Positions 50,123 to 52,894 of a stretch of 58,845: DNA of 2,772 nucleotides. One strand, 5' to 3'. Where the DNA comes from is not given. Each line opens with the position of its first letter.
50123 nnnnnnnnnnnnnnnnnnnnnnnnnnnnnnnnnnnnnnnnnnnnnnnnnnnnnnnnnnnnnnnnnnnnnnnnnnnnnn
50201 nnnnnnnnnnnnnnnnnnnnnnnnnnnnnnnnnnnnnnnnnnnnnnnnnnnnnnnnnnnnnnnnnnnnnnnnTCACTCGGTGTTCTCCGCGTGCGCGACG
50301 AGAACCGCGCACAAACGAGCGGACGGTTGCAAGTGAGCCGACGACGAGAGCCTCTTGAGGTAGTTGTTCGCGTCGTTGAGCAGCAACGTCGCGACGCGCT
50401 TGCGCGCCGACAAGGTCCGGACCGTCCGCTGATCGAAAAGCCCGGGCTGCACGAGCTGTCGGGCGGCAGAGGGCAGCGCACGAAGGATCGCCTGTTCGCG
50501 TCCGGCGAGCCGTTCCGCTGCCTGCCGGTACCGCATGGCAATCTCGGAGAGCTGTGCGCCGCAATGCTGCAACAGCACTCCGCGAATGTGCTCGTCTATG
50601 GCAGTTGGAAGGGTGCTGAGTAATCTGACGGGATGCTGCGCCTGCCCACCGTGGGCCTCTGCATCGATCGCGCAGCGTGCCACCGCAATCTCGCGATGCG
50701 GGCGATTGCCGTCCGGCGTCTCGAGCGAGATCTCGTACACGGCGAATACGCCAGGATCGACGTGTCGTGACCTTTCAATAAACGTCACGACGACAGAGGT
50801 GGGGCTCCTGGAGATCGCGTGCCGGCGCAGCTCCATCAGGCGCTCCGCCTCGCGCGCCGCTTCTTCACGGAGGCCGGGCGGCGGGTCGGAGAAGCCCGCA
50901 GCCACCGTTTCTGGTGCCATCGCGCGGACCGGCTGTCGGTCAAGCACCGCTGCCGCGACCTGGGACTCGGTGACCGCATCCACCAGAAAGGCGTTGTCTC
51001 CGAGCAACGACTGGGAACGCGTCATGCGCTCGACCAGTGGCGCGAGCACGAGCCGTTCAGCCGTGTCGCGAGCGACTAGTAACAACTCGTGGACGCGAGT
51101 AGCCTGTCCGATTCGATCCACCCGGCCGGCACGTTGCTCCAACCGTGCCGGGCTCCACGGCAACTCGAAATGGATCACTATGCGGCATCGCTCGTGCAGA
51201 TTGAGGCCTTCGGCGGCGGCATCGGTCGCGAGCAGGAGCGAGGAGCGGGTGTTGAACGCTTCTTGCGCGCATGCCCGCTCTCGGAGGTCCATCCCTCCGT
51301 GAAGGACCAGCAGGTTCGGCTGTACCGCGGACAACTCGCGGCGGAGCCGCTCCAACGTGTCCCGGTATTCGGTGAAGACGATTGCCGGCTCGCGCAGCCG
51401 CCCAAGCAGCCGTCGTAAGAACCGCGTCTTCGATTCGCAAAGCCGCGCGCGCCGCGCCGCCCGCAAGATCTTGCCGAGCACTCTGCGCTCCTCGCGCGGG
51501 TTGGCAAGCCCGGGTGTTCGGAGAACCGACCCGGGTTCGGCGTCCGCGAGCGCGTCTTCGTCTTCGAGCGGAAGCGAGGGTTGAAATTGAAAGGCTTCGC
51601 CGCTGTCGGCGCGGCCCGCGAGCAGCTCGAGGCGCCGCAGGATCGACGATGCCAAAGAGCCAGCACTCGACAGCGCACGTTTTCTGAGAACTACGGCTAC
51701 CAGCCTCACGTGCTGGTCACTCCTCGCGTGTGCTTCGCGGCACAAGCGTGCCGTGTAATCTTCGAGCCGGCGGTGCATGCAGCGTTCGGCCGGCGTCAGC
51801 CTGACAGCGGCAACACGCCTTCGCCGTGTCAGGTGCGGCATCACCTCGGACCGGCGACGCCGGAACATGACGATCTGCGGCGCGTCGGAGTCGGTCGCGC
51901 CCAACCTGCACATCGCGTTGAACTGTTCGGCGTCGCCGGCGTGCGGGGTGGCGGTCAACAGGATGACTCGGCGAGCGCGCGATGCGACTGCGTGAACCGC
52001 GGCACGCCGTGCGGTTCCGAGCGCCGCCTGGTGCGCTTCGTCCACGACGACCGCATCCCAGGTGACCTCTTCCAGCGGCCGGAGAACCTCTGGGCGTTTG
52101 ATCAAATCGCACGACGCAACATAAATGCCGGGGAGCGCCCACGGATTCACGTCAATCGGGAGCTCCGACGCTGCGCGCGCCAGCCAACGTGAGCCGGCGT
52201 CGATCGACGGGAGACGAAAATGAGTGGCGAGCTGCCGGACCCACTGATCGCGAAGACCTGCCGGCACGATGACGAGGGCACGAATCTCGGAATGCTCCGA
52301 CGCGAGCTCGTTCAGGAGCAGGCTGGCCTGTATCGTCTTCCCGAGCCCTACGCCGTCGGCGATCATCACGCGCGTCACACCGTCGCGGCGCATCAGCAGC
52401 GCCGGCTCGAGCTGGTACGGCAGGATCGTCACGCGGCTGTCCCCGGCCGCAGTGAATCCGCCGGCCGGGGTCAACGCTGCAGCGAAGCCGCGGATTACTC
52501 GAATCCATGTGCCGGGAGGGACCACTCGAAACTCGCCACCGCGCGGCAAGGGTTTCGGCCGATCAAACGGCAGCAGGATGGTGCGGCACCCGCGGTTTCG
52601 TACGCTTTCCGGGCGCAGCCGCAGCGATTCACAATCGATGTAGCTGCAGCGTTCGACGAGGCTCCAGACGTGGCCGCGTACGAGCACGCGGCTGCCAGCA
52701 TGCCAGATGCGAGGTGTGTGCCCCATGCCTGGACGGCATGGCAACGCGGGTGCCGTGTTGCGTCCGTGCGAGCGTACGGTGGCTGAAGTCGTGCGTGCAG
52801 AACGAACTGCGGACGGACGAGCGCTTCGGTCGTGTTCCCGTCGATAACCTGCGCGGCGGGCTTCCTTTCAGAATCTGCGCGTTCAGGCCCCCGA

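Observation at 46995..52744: Translationally coupled SNF2 ATPase + PglX/MmeI-like N6-adenine methyltransferase with none of the known partner genes: candidate minimal defence/epigenetic system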

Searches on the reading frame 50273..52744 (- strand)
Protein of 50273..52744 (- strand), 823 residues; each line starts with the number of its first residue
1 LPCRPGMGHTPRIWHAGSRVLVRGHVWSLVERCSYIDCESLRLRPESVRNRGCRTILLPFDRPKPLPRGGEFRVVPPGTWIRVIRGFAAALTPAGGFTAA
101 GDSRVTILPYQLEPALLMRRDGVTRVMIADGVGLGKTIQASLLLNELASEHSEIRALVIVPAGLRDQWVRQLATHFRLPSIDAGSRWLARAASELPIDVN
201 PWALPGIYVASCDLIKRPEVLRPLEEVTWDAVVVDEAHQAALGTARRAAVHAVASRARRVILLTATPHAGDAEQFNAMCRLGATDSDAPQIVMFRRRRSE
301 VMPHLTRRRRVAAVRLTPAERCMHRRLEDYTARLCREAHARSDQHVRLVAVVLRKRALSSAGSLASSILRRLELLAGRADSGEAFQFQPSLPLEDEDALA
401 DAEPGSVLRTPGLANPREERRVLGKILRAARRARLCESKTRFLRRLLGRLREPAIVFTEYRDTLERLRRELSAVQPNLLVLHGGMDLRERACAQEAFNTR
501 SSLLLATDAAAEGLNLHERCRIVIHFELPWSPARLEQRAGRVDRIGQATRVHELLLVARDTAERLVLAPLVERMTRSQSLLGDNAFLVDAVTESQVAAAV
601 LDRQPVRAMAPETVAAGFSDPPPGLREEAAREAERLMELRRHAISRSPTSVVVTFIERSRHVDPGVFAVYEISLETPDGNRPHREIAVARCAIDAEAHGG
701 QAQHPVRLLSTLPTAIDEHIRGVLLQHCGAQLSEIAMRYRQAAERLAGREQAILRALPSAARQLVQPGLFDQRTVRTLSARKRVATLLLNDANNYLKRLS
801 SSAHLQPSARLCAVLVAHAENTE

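Call 6: search_protein_families(library=pfam, proteins=[window:50273-52744:-], max_evalue=0.01)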
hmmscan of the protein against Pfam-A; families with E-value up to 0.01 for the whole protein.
window:50273-52744:- (823 aa): 4 families
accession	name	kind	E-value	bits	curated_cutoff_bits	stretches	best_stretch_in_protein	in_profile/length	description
PF00271.37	Helicase_C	-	3.2e-19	69.6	23.5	1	439-546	2-110/110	Helicase conserved C-terminal domain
PF00176.29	SNF2-rel_dom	-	7.6e-15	55.2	24.9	1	125-278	19-174/290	SNF2-related domain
PF04851.21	ResIII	-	8.8e-07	29.4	22.5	1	120-268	20-163/164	Type III restriction enzyme, res subunit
PF00270.35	DEAD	-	2.5e-06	27.8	26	1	125-272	16-164/167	DEAD/DEAH box helicase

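Call 7: search_protein_families(library=padloc, proteins=[window:50273-52744:-], max_evalue=0.01)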
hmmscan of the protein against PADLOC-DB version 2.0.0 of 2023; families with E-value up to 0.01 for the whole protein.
window:50273-52744:- (823 aa): 46 families (the best 25 are shown)
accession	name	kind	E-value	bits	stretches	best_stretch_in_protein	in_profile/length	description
PDLC02621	DrmD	-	2e-69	232.9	1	88-596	103-682/1040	DrmD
PDLC02504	BrxHI|BrxHII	-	1.7e-61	206.4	1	100-601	103-637/971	BrxHII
PDLC02500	BrxHI|BrxHII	-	7.1e-55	185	2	224-570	226-598/933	BrxHI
PDLC02572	DrmA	-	1e-49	167.4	1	94-549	106-625/1043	DrmA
PDLC02632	DrmD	-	4.1e-46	155.7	2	97-376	114-426/662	DrmD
PDLC00659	HmaA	-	3.4e-45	152.3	2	453-586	514-651/1176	SNF2 helicase / DEAD-box helicase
PDLC02623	DrmD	-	1.2e-43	147.1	2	293-587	386-666/1040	DrmD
PDLC02633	DrmD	-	1.5e-39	133.7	1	88-549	107-632/839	DrmD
PDLC02620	DrmD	-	1.1e-37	127.6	2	451-584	484-616/1060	DrmD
PDLC02840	DpdE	-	2.4e-36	123.5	3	406-560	513-671/1091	DpdE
PDLC02624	DrmD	-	5.2e-31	105.8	1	145-550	3-470/652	DrmD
PDLC02843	DpdE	-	2.1e-30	103.4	2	87-275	139-305/1091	DpdE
PDLC02619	DrmD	-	2e-28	97.1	2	494-581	483-570/872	DrmD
PDLC02634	DrmD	-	2.6e-27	93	2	487-571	523-609/900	DrmD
PDLC02846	DpdE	-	9.1e-26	88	2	102-279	158-334/1034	DpdE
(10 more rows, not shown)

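Call 8: search_protein_families(library=ncbifam, proteins=[window:50273-52744:-], max_evalue=0.01)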
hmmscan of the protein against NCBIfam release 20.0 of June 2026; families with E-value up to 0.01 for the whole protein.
window:50273-52744:- (823 aa): 19 families
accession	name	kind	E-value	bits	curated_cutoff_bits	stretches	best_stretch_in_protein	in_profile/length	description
NF038317.1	DISARM_DrmD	equivalog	4.1e-76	257.1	610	1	99-605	100-670/1021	DISARM system SNF2-like helicase DrmD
NF041062.1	DpdE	equivalog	9.2e-51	172.8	500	2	95-280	142-310/1048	protein DpdE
NF042964.1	phospholipD_antiphage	equivalog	1.6e-38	132.7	1100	2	340-593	575-835/895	phospholipase D-like domain-containing anti-phage protein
NF003426.0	PRK04914.1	equivalog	5.1e-36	124.3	576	2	103-273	150-322/959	RNA polymerase-associated protein RapA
NF038318.1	DISARM_DrmD_b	equivalog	3.2e-28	98.4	950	2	125-267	49-190/868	DISARM system SNF2-like helicase DrmD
NF058637.1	helic_SCO1167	equivalog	6e-15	54.4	1200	2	452-597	780-926/932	SCO1167/SCO6262 family helicase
NF053675.1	pilus_reg_Snf2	equivalog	4.3e-13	48.3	1100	1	441-566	864-993/1029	pilus expression-regulating Snf2 family helicase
NF008744.0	PRK11776.1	equivalog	1.9e-12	46.5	524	1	438-552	228-343/460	ATP-dependent RNA helicase DbpA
NF008394.0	PRK11192.1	equivalog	7e-12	44.9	507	1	412-548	207-344/441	ATP-dependent RNA helicase SrmB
NF041790.1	anti-phage_ZorD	equivalog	8.8e-10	37.2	1500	2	121-177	602-659/1035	type I Zorya anti-phage system protein ZorD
NF010337.0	PRK13766.1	equivalog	2e-09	36.2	610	1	451-563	366-483/781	Hef nuclease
TIGR01389.1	recQ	equivalog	4e-09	35.5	640.2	1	443-550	215-323/591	DNA helicase RecQ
NF053711.1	RNA_heli_RhlE1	exception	2.8e-08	33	750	1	449-567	242-358/434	RNA helicase RhlE1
NF053631.1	RNA_helic_CshA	equivalog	1e-06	27.9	646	1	451-552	237-338/434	degradosome RNA helicase CshA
NF008279.0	PRK11057.1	equivalog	1.2e-05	24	1015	1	452-549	237-334/608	ATP-dependent DNA helicase RecQ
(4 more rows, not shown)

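Call 21: find_homologous_proteins(query=window:50273-52744:-)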
Query window:50273-52744:- (823 aa): 3103 proteins with E <= 0.001 among 8000 candidates; the best 120 are listed.
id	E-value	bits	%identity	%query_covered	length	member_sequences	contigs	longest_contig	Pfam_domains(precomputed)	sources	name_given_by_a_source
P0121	0.0e+0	1779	100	99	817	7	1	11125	PF00270.36,PF00176.30,PF00271.38,PF04851.22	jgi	jgi:superfamily II DNA or RNA helicase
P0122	1.2e-261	888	56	98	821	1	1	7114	PF00270.36,PF00176.30,PF00271.38,PF04851.22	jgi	jgi:superfamily II DNA or RNA helicase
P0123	1.3e-261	888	58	98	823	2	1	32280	PF00270.36,PF00176.30,PF00271.38,PF04851.22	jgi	jgi:superfamily II DNA or RNA helicase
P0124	6.4e-261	886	57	98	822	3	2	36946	PF00270.36,PF00176.30,PF00271.38,PF04851.22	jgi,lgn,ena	-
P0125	1.1e-258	879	56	98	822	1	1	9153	PF00270.36,PF00176.30,PF00271.38,PF04851.22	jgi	jgi:superfamily II DNA or RNA helicase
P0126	4.0e-251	854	56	98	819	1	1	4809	PF00270.36,PF00176.30,PF00271.38,PF04851.22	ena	-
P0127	3.0e-250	851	56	98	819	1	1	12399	PF00270.36,PF00176.30,PF00271.38,PF04851.22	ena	-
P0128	9.7e-250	849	55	97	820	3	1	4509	PF00270.36,PF00176.30,PF00271.38,PF04851.22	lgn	-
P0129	9.1e-246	836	55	98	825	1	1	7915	PF00270.36,PF00176.30,PF00271.38,PF04851.22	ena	-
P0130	2.2e-245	835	55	98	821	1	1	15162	PF00270.36,PF00176.30,PF00271.38,PF04851.22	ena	-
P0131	3.9e-241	821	56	93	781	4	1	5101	PF00270.36,PF00176.30,PF00271.38,PF04851.22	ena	-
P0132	1.3e-238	812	54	97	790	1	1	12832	PF00270.36,PF00176.30,PF00271.38,PF04851.22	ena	-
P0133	5.8e-233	794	57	90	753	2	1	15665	PF00270.36,PF00176.30,PF00271.38,PF04851.22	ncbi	-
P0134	4.2e-227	774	55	90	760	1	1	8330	PF00270.36,PF00176.30,PF00271.38,PF04851.22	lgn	-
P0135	2.4e-225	768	51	98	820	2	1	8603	PF00176.30,PF00271.38,PF04851.22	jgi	jgi:ERCC4-related helicase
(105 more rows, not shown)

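Call 79: search_solved_structures(query=A5, max_evalue=0.001)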
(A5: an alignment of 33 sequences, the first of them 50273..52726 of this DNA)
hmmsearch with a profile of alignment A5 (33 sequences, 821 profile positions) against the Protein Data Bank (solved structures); distinct sequences matched with E-value up to 0.001: 189 (the best 60 are shown).
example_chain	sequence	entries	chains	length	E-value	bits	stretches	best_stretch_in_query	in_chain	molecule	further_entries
8so8_A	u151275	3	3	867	1.6e-43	152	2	100-272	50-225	RNA polymerase-associated protein RapA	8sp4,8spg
6bog_A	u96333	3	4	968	1.7e-43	151.9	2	100-272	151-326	RNA polymerase-associated protein RapA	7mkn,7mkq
7m8e_F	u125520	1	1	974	1.8e-43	151.8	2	100-272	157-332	RNA polymerase-associated protein RapA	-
4s20_K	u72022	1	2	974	2.2e-43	151.5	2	100-272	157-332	RNA polymerase-associated protein RapA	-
8t0l_F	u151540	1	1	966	1.9e-42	148.4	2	100-272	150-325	RNA polymerase-associated protein RapA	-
1z63_A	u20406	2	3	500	1.3e-21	79.5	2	447-558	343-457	Helicase of the snf2/rad54 family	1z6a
6gej_M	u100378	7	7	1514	2e-21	78.9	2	432-562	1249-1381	Helicase SWR1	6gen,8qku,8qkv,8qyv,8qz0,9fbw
9b1d_A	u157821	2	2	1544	2.1e-21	78.8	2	432-562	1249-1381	Helicase SWR1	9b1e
6igm_H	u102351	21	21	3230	4.6e-20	74.4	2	434-566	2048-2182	Helicase SRCAP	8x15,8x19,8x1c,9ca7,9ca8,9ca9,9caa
9ge5_G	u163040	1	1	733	7e-19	70.5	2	433-561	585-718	Chromatin-remodeling ATPase INO80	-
6hts_G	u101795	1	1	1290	2.6e-18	68.6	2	433-633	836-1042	Chromatin-remodeling ATPase INO80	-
7zi4_G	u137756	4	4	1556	5.4e-18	67.5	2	433-633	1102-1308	Chromatin-remodeling ATPase INO80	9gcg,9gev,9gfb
9jao_C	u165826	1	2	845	8.2e-18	66.9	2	433-561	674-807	SWI/SNF-related matrix-associated actin-dependent regulator of chromatin subfamily A conta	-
7ux9_P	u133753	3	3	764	8.5e-18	66.9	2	432-561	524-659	ATP-dependent DNA helicase DDM1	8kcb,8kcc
8wh5_K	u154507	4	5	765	8.5e-18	66.9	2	432-561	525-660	ATP-dependent DNA helicase DDM1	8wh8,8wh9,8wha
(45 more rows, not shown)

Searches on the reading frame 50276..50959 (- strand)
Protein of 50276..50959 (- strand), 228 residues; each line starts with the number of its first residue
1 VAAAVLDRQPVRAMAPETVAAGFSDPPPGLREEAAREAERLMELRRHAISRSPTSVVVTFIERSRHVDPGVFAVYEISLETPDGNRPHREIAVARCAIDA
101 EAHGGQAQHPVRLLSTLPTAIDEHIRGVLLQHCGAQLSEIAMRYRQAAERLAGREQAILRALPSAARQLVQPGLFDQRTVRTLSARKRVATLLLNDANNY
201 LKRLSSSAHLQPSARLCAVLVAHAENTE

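Call 63: predict_structure(alignment_id=A4)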
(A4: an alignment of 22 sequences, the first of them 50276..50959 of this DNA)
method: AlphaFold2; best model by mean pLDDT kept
length: 228 residues; sequences in the alignment: 22
mean_pLDDT: 80.4   pTM: 0.66
mean pLDDT of the five models: 80.4, 76.7, 76.2, 75.5, 75.0
residues with pLDDT >= 90: 87; 70-90: 90; 50-70: 41; < 50: 10
segments of 3 or more residues with pLDDT < 50: 14-20
pLDDT, mean of each block of 10 residues (from residue 1): 62 48 68 82 72 70 79 94 93 85 64 77 92 95 96 92 70 74 88 92 92 93 68
secondary structure, 60 per line:
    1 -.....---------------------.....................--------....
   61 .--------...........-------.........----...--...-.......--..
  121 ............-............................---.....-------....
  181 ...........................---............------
elements in order: H2-6 H28-48 E57-61 E70-80 E88-96 H110-116 H119-132 H134-161 H165-169 H177-207 E211-222

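Call 67: fold_search(model_id=the predicted structure, library=pdb)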
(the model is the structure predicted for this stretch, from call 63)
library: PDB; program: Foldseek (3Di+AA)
matches with E <= 10: 452; with E <= 0.001: 0
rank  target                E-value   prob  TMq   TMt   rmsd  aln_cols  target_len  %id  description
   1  6bog_A                4.5e-03  0.97  0.35  0.10   9.2       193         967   15  Crystal structure of RapA, a Swi2/Snf2 protein that recycles RNA polymerase during transcription (released 2017-12-13)
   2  8t0l_F                4.8e-03  0.87  0.30  0.10  10.1       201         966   14  E. coli Sw2/Snf2 ATPase RapA bound to both ADP-AlF3 and reconstituted E. coli RNA polymerase post-termination complex  (released 2025-04-02)
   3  8so8                  1.2e-02  0.57  0.24  0.09  10.8       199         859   12  Crystal structure of an N-terminally truncated variant of Escherichia coli RapA (released 2024-07-03)
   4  8e40_A                9.3e-01  0.08  0.11  0.07  10.6        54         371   15  Full-length APOBEC3G in complex with HIV-1 Vif, CBF-beta, and fork RNA (released 2023-01-11)
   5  7etj_g                9.3e-01  0.03  0.09  0.09  12.7        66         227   18  C5 portal vertex in the partially-enveloped virion capsid (released 2021-07-14)
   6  6m48_B                9.9e-01  0.05  0.09  0.03   6.1        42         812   21  Crystal structure of pilus adhesin, SpaC from Lactobacillus rhamnosus GG - P21212 form (released 2020-07-29)
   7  7et3_g                9.9e-01  0.02  0.09  0.08  12.8        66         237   18  C5 portal vertex in the enveloped virion capsid (released 2021-07-14)
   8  2qpf_E                1.1e+00  0.03  0.10  0.15   9.0        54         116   13  Crystal Structure of Mouse Transthyretin (released 2007-11-27)
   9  7eto_g                1.1e+00  0.02  0.09  0.14  12.8        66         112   18  C1 CVSC-binding penton vertex in the virion capsid of Human Cytomegalovirus (released 2021-07-14)
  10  8tew_T                1.1e+00  0.02  0.07  0.11  13.1        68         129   19  Human cytomegalovirus penton vertex, CVSC-bound configuration (released 2024-03-06)
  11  4dt4                  1.1e+00  0.04  0.09  0.11  11.6        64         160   20  Crystal structure of the PPIase-chaperone SlpA with the chaperone binding site occupied by the linker of the purificatio (released 2012-07-04)
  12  8tep_T                1.1e+00  0.02  0.08  0.08  12.8        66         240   18  Human cytomegalovirus portal vertex, virion configuration 1 (VC1) (released 2024-03-06)
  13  9c8d_A                1.2e+00  0.07  0.12  0.13   9.4        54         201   18  mouse Seipin/Adig complex (released 2025-08-27)
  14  9c8e_A                1.4e+00  0.08  0.11  0.15   9.0        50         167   12  mouse Seipin complex (released 2025-08-27)
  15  5vku_g                1.4e+00  0.01  0.09  0.08  14.0        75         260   20  An atomic structure of the human cytomegalovirus (HCMV) capsid with its securing layer of pp150 tegument protein (released 2017-06-28)
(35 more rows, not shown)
